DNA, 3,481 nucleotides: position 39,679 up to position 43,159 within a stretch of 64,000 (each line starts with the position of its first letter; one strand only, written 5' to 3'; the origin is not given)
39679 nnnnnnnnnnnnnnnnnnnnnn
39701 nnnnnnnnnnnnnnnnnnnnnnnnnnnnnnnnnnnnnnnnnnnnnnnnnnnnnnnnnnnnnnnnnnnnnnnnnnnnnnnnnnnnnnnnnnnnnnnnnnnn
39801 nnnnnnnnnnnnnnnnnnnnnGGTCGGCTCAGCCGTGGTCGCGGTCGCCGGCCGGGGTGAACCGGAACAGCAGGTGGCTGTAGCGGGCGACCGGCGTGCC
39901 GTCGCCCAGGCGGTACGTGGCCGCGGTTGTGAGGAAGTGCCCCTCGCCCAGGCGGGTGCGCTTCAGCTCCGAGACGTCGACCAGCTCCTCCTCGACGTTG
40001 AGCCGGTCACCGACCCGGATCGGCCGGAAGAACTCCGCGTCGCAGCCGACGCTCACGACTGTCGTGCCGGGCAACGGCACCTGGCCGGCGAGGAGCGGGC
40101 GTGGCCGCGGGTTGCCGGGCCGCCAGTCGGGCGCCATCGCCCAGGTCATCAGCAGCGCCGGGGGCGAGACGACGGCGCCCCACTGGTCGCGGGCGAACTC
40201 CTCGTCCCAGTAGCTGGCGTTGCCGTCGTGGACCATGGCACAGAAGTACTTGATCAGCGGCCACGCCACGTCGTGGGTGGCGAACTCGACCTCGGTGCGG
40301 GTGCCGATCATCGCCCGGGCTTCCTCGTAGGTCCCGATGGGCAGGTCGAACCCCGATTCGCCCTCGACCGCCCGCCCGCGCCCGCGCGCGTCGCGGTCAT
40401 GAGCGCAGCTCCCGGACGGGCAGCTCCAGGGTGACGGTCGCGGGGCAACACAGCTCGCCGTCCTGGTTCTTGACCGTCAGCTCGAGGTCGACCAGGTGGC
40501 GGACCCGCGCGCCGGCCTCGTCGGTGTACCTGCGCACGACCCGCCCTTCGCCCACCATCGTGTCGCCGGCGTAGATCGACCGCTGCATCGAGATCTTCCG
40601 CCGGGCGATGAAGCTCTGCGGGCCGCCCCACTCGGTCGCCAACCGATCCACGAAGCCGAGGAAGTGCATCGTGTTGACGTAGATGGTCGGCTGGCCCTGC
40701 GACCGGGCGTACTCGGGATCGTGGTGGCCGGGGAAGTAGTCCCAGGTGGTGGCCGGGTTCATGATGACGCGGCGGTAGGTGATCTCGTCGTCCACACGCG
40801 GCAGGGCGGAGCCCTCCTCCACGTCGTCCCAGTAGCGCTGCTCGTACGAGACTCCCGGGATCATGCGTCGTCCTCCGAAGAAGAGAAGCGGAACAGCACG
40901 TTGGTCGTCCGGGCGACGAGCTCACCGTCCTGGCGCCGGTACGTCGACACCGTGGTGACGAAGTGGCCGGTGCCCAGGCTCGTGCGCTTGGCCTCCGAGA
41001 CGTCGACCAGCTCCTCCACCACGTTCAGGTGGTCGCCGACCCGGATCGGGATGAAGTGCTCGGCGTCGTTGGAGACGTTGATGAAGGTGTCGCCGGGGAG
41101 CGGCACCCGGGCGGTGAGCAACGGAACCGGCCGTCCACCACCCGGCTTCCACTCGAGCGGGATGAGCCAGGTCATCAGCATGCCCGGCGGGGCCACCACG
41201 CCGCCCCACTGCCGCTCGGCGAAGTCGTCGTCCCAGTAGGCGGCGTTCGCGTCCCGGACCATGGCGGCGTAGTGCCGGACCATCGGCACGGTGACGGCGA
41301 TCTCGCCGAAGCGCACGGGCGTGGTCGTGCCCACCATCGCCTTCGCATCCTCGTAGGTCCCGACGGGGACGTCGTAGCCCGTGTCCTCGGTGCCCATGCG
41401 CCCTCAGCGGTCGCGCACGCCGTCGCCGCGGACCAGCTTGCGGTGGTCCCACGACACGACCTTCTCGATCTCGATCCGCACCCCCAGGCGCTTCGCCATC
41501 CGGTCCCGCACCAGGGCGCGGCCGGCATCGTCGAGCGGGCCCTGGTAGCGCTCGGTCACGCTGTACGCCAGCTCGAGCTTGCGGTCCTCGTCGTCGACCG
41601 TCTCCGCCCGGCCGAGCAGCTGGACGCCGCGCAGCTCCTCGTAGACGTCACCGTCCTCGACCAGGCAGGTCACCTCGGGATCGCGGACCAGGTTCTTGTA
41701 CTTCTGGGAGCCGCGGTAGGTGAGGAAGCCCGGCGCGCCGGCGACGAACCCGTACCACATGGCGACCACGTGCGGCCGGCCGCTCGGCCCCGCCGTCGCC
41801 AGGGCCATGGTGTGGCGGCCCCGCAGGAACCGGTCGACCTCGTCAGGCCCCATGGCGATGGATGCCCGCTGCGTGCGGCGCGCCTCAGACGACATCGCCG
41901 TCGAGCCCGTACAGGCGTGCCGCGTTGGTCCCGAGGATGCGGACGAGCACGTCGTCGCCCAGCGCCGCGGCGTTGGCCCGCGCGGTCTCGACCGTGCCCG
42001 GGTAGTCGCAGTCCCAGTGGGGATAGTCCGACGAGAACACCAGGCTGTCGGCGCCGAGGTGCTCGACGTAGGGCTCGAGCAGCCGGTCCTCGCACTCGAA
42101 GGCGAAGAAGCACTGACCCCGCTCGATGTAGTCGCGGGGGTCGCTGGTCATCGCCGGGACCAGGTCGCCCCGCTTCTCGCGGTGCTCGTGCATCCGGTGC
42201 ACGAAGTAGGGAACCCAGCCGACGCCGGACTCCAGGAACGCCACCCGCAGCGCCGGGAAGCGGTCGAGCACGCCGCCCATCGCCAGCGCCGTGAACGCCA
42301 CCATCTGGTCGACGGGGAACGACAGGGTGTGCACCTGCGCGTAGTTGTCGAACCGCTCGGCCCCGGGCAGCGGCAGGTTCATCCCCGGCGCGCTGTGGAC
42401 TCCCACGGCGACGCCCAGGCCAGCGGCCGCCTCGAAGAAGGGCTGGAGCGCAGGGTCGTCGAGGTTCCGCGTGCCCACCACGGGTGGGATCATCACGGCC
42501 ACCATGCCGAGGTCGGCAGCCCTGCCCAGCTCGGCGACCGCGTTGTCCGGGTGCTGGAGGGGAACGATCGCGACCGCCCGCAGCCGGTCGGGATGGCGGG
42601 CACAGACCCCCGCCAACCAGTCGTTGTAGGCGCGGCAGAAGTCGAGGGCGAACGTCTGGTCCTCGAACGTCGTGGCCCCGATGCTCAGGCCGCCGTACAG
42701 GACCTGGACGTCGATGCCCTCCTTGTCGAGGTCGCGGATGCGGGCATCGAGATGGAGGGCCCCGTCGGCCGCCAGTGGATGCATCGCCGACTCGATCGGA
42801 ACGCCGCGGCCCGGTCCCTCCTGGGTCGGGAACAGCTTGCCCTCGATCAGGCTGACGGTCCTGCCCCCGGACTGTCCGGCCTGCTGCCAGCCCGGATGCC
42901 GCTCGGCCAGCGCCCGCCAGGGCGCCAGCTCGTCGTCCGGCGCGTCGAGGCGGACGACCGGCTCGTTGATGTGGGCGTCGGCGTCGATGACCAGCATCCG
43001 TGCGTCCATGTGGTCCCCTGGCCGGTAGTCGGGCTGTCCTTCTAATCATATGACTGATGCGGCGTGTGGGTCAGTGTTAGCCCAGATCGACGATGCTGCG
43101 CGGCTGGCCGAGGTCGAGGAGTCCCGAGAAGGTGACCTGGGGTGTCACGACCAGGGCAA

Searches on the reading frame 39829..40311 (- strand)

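Call 36: search_protein_families(library=pfam, proteins=[window:39829-40311:-], max_evalue=0.001)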
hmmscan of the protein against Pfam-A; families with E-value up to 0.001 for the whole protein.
window:39829-40311:- (160 aa): 1 family
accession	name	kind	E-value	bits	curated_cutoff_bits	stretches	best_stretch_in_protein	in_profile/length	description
PF13452.11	FAS1_DH_region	-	4.9e-14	53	22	1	11-142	10-130/132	FAS1-like, dehydratase domain region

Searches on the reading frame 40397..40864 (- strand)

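Call 36: search_protein_families(library=pfam, proteins=[window:40397-40864:-], max_evalue=0.001)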
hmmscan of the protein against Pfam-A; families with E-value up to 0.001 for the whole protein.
window:40397-40864:- (155 aa): 1 family
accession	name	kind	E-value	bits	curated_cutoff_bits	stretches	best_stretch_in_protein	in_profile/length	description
PF01575.25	MaoC_dehydratas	-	1.6e-06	28.1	27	1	34-111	23-103/123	MaoC like domain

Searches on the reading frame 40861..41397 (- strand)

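Call 36: search_protein_families(library=pfam, proteins=[window:40861-41397:-], max_evalue=0.001)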
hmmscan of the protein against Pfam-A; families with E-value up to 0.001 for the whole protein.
window:40861-41397:- (178 aa): 1 family
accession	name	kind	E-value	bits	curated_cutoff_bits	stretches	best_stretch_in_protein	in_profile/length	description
PF13452.11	FAS1_DH_region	-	2.3e-14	54.1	22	1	30-163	9-131/132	FAS1-like, dehydratase domain region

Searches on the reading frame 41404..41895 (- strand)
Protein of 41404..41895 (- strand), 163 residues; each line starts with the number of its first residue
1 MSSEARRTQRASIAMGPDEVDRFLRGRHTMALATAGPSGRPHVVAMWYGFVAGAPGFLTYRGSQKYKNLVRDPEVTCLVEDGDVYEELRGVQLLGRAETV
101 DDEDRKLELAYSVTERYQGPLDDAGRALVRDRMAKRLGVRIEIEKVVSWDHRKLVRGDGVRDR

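Call 36: search_protein_families(library=pfam, proteins=[window:41404-41895:-], max_evalue=0.001)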
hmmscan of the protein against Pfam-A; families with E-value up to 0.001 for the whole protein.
window:41404-41895:- (163 aa): 2 families
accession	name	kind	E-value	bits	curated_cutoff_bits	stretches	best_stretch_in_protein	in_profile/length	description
PF01243.27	PNPOx_N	-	1.9e-17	64.2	28.1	1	18-149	3-119/120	Pyridoxamine 5'-phosphate oxidase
PF12900.13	Pyridox_ox_2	-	3.2e-10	40.6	27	1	18-145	3-135/140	Pyridoxamine 5'-phosphate oxidase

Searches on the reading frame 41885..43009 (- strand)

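Call 36: search_protein_families(library=pfam, proteins=[window:41885-43009:-], max_evalue=0.001)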
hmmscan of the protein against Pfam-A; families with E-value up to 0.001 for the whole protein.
window:41885-43009:- (374 aa): 1 family
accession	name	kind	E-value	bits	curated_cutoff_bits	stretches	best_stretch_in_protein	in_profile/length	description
PF04909.20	Amidohydro_2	-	6.3e-35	121.8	26.4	1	110-369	47-289/289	Amidohydrolase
